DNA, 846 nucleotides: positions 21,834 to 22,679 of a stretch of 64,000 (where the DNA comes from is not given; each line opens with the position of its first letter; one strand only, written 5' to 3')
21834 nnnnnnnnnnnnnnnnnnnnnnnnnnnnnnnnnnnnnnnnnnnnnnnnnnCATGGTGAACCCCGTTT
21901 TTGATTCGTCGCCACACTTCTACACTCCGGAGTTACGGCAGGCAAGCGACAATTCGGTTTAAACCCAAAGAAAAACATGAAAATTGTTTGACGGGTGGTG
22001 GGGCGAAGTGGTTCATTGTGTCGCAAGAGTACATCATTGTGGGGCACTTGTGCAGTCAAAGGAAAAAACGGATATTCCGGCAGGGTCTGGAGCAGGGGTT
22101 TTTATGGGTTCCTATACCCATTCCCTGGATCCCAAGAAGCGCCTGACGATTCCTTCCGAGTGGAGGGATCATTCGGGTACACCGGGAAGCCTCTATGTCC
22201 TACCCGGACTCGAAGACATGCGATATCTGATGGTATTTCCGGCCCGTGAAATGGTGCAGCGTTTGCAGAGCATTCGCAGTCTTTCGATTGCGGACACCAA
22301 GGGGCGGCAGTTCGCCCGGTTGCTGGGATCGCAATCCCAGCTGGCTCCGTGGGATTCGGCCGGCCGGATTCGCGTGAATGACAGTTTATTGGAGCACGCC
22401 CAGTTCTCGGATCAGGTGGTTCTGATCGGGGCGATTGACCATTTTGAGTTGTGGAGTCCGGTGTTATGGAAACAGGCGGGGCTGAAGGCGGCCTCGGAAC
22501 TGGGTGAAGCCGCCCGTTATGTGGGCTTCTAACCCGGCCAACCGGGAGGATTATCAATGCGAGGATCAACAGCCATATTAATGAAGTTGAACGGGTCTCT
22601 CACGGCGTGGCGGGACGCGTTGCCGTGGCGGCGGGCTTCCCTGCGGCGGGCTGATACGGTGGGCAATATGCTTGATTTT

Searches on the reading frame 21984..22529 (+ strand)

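Call 15: search_protein_families(library=pfam, proteins=[window:21984-22529:+], max_evalue=0.001)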
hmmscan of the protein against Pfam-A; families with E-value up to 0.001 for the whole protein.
window:21984-22529:+ (182 aa): 1 family
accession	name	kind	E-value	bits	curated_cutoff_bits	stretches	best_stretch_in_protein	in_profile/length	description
PF02381.23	MraZ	-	1.6e-14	54.1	23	1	124-168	11-55/72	MraZ protein, putative antitoxin-like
